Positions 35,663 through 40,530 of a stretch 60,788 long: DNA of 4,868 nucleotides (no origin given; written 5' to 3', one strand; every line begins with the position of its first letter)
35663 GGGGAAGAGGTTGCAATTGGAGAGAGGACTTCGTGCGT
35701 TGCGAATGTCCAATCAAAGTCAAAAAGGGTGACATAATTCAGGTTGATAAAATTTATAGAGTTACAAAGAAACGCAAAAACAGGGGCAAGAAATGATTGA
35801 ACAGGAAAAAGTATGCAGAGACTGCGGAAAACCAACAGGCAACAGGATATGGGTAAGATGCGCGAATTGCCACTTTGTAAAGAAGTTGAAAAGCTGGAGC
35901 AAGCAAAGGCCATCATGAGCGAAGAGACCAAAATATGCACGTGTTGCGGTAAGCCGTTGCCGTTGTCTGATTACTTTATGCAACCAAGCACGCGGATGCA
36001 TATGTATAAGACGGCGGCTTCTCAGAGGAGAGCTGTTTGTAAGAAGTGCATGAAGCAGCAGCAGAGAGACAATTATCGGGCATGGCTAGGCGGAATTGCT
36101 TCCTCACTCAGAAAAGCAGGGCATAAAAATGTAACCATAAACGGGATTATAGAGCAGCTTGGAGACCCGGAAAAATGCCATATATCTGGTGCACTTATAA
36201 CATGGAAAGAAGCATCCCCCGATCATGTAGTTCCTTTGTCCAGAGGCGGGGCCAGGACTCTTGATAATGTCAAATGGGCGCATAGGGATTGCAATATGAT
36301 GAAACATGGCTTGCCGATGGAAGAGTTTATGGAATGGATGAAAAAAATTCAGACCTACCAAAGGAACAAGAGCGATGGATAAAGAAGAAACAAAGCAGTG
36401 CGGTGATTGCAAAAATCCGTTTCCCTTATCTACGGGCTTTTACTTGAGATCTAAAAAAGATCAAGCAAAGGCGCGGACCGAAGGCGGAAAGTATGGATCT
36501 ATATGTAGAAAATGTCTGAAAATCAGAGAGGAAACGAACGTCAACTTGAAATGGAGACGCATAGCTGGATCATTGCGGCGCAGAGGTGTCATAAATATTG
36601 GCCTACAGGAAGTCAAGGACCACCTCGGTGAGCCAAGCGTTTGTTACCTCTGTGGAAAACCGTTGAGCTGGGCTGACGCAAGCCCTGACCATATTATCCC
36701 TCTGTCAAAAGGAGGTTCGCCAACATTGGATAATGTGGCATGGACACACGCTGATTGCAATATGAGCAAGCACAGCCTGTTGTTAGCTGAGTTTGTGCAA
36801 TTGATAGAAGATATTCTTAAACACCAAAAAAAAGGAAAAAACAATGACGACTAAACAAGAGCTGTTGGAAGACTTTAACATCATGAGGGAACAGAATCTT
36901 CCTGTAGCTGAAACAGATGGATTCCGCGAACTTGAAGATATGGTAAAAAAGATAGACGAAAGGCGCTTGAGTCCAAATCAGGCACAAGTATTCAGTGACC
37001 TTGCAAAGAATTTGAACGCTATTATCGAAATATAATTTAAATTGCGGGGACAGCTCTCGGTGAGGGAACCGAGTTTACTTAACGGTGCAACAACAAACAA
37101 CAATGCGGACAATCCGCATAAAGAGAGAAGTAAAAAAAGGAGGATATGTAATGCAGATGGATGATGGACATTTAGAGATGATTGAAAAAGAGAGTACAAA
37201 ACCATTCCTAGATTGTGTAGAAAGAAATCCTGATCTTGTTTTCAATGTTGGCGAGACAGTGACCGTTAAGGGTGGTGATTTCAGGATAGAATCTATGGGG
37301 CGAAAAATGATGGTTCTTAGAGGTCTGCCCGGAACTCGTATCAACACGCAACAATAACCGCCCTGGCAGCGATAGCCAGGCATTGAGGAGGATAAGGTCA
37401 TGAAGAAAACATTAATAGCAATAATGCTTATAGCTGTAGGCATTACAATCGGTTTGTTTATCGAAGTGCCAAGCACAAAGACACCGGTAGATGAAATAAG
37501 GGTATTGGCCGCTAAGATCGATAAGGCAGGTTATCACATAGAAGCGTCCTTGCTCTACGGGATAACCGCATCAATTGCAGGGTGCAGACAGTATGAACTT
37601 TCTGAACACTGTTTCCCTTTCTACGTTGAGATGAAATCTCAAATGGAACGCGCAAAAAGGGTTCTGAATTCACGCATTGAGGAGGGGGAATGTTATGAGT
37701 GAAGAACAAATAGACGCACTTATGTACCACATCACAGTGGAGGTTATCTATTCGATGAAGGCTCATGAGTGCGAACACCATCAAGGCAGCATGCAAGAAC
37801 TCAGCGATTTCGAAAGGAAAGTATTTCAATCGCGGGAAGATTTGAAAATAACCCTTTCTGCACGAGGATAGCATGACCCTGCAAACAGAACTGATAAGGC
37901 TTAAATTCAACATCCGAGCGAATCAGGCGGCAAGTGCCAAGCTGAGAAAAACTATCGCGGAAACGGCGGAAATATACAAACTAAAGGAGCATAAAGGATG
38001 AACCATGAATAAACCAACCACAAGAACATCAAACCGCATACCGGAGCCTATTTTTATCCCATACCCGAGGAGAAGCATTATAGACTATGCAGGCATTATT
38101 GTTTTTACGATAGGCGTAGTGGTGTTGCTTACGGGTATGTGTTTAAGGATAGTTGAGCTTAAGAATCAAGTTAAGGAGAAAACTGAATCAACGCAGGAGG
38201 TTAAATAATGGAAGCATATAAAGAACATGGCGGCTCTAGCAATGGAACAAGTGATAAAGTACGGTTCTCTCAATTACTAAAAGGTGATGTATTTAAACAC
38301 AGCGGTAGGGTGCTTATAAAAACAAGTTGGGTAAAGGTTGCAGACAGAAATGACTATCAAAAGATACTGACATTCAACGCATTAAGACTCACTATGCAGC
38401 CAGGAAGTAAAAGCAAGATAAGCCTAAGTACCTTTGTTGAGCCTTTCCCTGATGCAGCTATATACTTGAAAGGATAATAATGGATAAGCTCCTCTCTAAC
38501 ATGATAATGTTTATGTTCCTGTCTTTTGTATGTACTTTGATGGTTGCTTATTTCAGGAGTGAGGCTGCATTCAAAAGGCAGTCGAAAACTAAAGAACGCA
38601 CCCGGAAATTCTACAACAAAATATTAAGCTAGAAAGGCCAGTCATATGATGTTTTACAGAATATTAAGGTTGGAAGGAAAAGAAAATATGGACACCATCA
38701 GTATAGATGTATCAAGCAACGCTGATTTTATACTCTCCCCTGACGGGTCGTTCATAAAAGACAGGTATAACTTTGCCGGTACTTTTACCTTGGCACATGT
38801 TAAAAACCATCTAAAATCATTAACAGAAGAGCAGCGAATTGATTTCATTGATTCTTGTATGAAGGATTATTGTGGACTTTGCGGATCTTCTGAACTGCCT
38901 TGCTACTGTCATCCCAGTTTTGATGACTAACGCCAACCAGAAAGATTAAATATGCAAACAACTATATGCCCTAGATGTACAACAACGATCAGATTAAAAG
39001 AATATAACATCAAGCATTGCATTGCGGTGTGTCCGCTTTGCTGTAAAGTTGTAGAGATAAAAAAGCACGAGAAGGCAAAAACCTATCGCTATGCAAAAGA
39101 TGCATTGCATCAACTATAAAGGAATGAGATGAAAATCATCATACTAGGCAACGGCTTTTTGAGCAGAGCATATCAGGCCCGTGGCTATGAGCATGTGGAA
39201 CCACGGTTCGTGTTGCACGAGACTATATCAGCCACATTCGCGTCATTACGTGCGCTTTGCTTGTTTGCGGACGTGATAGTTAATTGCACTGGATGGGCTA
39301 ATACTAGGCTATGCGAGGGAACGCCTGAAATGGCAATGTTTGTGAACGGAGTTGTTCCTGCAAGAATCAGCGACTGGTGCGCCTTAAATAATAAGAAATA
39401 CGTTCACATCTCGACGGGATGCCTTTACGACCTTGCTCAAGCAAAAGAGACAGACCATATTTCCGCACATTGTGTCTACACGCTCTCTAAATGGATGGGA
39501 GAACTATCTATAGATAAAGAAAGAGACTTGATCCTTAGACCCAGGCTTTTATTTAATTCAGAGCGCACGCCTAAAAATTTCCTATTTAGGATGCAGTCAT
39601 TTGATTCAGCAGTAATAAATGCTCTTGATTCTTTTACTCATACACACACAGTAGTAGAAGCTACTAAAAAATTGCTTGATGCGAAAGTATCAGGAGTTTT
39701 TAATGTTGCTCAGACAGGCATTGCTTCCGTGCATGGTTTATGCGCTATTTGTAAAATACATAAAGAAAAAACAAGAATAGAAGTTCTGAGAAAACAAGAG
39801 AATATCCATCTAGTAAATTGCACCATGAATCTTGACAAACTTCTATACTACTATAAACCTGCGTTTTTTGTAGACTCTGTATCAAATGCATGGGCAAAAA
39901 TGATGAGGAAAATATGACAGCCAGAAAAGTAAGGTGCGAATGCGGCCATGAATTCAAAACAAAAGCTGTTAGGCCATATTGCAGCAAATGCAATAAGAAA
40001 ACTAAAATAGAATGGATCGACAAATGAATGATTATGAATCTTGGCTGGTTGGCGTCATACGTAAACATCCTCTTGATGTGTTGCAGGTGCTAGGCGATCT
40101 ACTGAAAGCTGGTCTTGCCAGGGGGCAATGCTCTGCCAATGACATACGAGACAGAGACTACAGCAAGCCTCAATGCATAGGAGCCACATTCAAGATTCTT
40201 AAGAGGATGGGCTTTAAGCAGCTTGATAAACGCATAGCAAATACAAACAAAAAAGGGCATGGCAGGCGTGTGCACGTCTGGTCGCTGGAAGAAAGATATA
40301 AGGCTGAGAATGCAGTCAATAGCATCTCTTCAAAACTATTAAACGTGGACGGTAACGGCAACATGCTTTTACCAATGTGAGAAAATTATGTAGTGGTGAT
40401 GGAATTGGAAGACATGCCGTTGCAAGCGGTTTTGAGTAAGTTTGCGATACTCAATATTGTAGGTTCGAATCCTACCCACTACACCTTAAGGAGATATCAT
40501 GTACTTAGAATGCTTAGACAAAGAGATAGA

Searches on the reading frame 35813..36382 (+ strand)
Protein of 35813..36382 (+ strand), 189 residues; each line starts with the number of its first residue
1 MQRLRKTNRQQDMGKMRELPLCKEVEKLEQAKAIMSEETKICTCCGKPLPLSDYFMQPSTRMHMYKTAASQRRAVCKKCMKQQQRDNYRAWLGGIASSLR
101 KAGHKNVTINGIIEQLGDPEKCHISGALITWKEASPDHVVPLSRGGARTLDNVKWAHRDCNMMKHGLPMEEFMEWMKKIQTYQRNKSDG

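Call 81: search_protein_families(library=pfam, proteins=[window:35813-36382:+], max_evalue=0.001)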
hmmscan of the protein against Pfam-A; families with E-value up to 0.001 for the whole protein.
window:35813-36382:+ (189 aa): 2 families
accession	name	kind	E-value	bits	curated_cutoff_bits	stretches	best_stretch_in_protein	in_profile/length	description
PF01844.29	HNH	-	5.4e-07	30.1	21.4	1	121-165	3-45/47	HNH endonuclease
PF14279.12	HNH_5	-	8.2e-06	26.1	27.5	1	130-164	9-43/56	HNH endonuclease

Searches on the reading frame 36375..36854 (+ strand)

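Call 81: search_protein_families(library=pfam, proteins=[window:36375-36854:+], max_evalue=0.001)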
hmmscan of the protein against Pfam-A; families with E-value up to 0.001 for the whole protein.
window:36375-36854:+ (159 aa): 2 families
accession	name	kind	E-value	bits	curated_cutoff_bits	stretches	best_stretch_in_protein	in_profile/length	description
PF01844.29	HNH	-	3.1e-11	43.7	21.4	1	90-134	1-46/47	HNH endonuclease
PF14279.12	HNH_5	-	5.7e-11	42.6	27.5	1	90-141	1-52/56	HNH endonuclease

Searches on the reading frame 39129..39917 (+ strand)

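Call 13: search_protein_families(library=phrogs, proteins=[window:39129-39917:+], max_evalue=0.00001)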
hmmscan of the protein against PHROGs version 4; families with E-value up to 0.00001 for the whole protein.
window:39129-39917:+ (262 aa): 0 families

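Call 15: search_protein_families(library=pfam, proteins=[window:39129-39917:+], max_evalue=0.01)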
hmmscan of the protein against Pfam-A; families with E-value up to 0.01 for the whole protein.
window:39129-39917:+ (262 aa): 2 families
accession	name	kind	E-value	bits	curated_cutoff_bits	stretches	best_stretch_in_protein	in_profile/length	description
PF04321.23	RmlD_sub_bind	-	8.5e-15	55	27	1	47-206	52-226/287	RmlD substrate binding domain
PF01370.27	Epimerase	-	2e-05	24.6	20.9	1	39-127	55-152/240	NAD dependent epimerase/dehydratase family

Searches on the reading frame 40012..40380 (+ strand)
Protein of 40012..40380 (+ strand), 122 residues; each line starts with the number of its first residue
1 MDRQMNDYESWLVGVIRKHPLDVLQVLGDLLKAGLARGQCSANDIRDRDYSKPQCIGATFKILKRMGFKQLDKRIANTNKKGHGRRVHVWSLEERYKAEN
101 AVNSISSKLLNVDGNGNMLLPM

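Call 13: search_protein_families(library=phrogs, proteins=[window:40012-40380:+], max_evalue=0.00001)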
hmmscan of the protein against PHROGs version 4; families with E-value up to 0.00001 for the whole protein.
window:40012-40380:+ (122 aa): 0 families

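Call 15: search_protein_families(library=pfam, proteins=[window:40012-40380:+], max_evalue=0.01)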
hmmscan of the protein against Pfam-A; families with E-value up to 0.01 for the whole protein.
window:40012-40380:+ (122 aa): 0 families

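Call 60: find_encoding_contigs(protein=window:40012-40380:+, flank=3000, max_places=10)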
Protein window:40012-40380:+ (122 aa): 2 contigs read that carry it; 1 place shown.
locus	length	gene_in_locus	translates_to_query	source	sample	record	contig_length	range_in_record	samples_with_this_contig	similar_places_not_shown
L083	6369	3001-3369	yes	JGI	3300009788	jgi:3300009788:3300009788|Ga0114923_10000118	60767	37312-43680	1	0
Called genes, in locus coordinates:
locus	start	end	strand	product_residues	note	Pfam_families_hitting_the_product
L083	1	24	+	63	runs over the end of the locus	-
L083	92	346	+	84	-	-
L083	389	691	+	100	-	-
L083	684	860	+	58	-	-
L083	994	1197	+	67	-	-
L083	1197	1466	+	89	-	-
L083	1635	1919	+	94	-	-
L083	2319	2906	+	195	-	PF04321:RmlD_sub_bind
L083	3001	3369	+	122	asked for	-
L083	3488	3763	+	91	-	-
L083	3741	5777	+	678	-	PF00176:SNF2-rel_dom, PF04851:ResIII (weak), PF00271:Helicase_C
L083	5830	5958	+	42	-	-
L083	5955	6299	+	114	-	-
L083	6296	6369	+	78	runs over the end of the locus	-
